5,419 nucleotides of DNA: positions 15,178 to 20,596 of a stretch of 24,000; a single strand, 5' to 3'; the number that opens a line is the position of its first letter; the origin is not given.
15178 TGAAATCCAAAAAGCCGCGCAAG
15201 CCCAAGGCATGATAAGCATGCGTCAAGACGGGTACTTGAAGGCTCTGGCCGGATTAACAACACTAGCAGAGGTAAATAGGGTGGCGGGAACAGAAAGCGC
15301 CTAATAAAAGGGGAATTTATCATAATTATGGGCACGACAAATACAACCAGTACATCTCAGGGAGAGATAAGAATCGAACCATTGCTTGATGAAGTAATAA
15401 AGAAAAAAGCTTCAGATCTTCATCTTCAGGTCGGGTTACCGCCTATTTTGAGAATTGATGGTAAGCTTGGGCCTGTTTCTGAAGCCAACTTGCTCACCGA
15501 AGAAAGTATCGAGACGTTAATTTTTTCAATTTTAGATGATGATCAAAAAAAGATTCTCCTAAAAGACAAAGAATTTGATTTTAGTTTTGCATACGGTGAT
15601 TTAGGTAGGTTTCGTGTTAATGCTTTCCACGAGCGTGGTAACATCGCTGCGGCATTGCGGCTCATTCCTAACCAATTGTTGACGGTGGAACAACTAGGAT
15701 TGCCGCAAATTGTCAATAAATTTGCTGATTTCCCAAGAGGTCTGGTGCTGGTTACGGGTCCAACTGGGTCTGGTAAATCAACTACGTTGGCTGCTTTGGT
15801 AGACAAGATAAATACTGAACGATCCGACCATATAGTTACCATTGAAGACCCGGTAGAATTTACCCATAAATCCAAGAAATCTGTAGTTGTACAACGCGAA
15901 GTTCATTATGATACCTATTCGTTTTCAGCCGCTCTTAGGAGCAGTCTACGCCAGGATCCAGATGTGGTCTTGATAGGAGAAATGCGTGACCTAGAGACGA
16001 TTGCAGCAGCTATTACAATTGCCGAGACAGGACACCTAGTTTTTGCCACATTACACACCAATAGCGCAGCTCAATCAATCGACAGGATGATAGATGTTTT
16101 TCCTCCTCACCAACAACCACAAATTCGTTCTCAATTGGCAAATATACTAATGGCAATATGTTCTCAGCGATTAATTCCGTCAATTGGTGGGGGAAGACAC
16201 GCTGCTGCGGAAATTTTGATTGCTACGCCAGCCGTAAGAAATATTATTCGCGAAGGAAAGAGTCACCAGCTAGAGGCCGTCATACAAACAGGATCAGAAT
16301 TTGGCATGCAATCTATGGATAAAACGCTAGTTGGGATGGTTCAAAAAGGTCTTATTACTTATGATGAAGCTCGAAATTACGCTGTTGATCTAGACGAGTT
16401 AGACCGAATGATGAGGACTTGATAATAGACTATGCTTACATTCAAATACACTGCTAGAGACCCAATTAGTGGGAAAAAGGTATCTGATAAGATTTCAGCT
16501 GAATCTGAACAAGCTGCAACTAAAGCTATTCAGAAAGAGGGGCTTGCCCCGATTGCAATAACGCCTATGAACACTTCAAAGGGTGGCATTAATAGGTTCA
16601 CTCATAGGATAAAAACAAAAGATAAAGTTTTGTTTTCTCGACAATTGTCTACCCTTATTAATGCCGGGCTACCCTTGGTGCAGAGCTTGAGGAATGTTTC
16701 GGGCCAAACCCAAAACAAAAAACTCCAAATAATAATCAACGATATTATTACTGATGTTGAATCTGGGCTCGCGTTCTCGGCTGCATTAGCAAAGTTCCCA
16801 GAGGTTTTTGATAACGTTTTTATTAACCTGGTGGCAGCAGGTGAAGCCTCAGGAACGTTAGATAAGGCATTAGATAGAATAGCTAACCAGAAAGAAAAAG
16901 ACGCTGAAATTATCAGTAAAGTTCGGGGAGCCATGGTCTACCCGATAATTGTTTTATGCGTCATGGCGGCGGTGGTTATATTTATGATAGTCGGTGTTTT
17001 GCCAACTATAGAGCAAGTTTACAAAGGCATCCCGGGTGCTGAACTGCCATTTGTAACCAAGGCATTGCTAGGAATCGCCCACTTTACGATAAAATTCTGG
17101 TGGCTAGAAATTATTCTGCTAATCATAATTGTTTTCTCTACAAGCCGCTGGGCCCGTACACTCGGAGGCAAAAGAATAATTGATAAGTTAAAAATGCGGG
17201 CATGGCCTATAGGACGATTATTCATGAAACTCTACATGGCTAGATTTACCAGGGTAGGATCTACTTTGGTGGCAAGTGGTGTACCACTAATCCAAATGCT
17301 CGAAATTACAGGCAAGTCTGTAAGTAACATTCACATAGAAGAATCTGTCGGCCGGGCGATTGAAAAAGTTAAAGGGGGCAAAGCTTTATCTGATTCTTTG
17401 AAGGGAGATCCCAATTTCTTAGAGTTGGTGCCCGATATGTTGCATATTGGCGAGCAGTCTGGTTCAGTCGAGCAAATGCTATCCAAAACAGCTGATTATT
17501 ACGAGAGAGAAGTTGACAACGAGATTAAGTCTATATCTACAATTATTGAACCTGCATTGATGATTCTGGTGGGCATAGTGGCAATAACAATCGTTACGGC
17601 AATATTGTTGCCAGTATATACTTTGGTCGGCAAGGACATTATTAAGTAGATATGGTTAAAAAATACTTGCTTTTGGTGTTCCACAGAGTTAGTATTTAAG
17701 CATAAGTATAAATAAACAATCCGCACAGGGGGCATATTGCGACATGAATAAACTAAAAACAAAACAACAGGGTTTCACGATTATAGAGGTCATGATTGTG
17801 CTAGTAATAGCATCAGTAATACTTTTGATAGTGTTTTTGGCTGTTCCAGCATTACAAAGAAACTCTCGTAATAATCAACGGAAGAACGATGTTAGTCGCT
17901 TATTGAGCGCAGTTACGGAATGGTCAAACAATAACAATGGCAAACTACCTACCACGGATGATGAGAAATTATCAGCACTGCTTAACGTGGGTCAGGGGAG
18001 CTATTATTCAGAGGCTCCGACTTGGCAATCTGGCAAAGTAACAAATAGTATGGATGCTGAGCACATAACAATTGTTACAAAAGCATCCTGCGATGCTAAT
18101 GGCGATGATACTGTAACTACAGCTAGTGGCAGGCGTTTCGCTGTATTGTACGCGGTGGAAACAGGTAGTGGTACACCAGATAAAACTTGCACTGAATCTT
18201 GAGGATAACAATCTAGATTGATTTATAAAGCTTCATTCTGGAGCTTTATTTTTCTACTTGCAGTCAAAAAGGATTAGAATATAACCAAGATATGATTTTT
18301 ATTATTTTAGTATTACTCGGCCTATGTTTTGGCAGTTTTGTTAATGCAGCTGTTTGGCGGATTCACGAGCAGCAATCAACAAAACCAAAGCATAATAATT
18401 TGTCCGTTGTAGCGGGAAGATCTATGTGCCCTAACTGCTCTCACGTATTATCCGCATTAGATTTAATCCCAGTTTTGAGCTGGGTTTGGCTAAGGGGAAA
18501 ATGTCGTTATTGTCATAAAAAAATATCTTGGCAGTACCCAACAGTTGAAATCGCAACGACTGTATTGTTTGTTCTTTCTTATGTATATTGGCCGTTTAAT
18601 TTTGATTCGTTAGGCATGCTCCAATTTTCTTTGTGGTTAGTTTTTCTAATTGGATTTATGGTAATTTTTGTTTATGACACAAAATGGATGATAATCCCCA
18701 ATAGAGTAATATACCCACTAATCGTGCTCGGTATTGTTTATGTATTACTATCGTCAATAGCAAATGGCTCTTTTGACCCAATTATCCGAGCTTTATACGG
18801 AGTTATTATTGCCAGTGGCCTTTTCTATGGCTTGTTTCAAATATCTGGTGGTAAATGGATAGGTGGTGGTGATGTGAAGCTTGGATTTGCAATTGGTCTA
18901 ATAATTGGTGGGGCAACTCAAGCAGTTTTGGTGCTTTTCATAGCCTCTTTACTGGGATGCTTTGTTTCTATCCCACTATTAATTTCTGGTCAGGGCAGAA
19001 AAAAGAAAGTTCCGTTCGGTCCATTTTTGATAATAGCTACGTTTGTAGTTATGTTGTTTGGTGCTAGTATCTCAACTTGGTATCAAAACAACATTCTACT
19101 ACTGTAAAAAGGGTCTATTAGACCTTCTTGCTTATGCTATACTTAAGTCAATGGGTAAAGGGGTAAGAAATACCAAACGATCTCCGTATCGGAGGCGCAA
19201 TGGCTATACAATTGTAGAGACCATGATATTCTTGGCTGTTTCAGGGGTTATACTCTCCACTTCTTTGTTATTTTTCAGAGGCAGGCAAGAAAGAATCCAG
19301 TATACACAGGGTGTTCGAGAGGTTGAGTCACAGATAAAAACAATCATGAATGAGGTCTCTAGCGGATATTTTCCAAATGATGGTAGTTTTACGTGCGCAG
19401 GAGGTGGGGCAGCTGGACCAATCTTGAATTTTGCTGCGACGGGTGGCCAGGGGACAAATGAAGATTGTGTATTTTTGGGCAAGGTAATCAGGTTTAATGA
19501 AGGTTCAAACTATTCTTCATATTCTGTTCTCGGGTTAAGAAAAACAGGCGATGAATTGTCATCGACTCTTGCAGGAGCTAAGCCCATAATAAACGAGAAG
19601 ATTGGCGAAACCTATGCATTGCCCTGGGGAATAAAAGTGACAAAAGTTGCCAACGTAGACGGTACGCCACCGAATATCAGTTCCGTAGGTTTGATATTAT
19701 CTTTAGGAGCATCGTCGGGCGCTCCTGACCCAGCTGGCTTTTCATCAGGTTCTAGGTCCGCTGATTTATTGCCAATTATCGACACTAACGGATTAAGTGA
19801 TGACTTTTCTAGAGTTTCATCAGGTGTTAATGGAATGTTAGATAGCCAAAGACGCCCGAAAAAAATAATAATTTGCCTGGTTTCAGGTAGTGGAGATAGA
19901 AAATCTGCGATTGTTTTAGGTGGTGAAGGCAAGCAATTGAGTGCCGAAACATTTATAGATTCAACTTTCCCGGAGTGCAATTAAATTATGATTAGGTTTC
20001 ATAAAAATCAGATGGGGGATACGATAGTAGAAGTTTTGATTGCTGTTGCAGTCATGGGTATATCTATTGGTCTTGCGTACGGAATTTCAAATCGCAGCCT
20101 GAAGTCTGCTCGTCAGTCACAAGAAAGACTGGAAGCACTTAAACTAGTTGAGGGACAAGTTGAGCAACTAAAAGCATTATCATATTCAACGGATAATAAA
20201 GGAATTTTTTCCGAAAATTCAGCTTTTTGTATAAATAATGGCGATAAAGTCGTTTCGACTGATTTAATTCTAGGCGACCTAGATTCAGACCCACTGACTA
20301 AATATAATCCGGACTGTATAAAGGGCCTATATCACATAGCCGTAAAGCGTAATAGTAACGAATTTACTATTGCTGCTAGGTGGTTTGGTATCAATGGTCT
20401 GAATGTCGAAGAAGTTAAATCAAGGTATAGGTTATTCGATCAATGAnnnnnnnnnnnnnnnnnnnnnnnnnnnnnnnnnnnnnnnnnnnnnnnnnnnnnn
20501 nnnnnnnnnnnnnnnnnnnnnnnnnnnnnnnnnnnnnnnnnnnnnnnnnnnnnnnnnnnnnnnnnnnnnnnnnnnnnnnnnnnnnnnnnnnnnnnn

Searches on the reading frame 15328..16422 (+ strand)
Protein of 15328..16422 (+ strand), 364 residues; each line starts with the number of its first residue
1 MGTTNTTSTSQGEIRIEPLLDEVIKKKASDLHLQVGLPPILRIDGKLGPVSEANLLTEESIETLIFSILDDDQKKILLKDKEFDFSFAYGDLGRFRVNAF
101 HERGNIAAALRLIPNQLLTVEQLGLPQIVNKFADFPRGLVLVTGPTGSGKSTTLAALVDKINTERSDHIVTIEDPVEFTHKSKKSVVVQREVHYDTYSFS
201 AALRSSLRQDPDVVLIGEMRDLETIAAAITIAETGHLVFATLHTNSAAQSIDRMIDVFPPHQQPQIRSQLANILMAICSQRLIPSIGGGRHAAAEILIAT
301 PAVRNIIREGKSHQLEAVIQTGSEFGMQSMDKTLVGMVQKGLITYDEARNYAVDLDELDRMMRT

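Call 4: search_protein_families(library=pfam, proteins=[window:15328-16422:+], max_evalue=0.01)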
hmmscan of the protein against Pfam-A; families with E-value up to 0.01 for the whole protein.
window:15328-16422:+ (364 aa): 11 families
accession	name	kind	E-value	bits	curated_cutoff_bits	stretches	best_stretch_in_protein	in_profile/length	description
PF00437.27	T2SSE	-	4.6e-52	177.4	24.9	1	14-286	10-281/370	Type II/IV secretion system protein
PF13401.12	AAA_22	-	4.6e-06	27.4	27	1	136-181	4-48/130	AAA domain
PF13476.12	AAA_23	-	5.1e-05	24.4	27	1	134-158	16-40/201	AAA domain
PF13604.12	AAA_30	-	7e-05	23.1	27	1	128-227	9-107/191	AAA domain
PF13191.12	AAA_16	-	7.2e-05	23.8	32.6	1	136-209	24-81/167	AAA ATPase domain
PF25199.1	nSTAND_NTPase5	-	0.00023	21.4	34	1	137-177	41-81/145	Novel STAND NTPase 5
PF13555.12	AAA_29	-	0.00031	20.9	27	1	137-157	22-42/61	P-loop containing region of AAA domain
PF00005.33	ABC_tran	-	0.0022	19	25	1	139-188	13-64/137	ABC transporter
PF20720.3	nSTAND3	-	0.0028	17.8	27.2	1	138-182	18-61/155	Novel STAND NTPase 3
PF01935.23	DUF87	-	0.0056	17.2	23.2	0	141-170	27-56/220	Helicase HerA, central domain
PF13173.12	AAA_14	-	0.0078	16.7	27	0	139-184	4-49/129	AAA domain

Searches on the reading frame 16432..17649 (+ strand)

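Call 4: search_protein_families(library=pfam, proteins=[window:16432-17649:+], max_evalue=0.01)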
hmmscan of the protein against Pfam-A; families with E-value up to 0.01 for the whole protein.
window:16432-17649:+ (405 aa): 1 family
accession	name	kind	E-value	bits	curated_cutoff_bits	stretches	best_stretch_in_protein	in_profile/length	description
PF00482.28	T2SSF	-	2.4e-61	205.7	25.2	2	68-191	1-125/125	Type II secretion system (T2SS), protein F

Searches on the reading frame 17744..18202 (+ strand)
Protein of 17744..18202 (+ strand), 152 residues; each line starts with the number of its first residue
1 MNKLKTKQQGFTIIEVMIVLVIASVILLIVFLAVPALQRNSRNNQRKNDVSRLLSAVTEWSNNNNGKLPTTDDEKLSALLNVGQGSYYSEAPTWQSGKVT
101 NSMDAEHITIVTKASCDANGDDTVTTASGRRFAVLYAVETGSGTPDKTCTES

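Call 4: search_protein_families(library=pfam, proteins=[window:17744-18202:+], max_evalue=0.01)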
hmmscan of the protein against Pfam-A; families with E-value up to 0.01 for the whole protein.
window:17744-18202:+ (152 aa): 1 family
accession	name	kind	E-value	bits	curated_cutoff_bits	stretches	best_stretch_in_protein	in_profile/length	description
PF07963.17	N_methyl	-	9.4e-09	34.9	21.2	1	6-31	2-27/27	Prokaryotic N-terminal methylation motif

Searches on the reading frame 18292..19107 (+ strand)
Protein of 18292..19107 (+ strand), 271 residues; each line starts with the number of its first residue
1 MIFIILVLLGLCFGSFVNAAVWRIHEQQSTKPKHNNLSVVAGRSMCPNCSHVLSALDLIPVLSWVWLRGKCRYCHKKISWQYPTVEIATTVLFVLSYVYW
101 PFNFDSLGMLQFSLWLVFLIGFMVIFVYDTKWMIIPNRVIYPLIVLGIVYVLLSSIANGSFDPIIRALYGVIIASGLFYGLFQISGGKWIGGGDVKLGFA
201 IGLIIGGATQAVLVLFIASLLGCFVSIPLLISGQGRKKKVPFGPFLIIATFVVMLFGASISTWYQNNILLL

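Call 4: search_protein_families(library=pfam, proteins=[window:18292-19107:+], max_evalue=0.01)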
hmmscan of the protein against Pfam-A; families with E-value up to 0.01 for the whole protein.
window:18292-19107:+ (271 aa): 3 families
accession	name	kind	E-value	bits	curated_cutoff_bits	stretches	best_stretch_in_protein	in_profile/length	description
PF06750.18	A24_N_bact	-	1.6e-30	105.5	23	1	8-98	1-82/84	Bacterial Peptidase A24 N-terminal domain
PF01478.23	Peptidase_A24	-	1.9e-14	54.4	26.5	1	116-226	1-103/104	Type IV leader peptidase family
PF20134.4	DUF6524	-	0.0066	16.6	27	1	72-154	27-108/131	Family of unknown function (DUF6524)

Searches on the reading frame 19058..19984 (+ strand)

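Call 4: search_protein_families(library=pfam, proteins=[window:19058-19984:+], max_evalue=0.01)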
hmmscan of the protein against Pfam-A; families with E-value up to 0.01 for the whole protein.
window:19058-19984:+ (308 aa): 1 family
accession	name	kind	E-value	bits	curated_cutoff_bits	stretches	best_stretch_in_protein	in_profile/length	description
PF07963.17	N_methyl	-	0.0043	17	21.2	1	45-67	2-24/27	Prokaryotic N-terminal methylation motif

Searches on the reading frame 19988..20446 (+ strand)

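Call 5: search_protein_families(library=pfam, proteins=[window:19988-20446:+], max_evalue=0.01)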
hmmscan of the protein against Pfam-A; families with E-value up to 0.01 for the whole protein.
window:19988-20446:+ (152 aa): 1 family
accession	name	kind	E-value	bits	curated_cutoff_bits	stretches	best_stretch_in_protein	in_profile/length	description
PF07963.17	N_methyl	-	0.0038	17.2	21.2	1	12-31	8-27/27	Prokaryotic N-terminal methylation motif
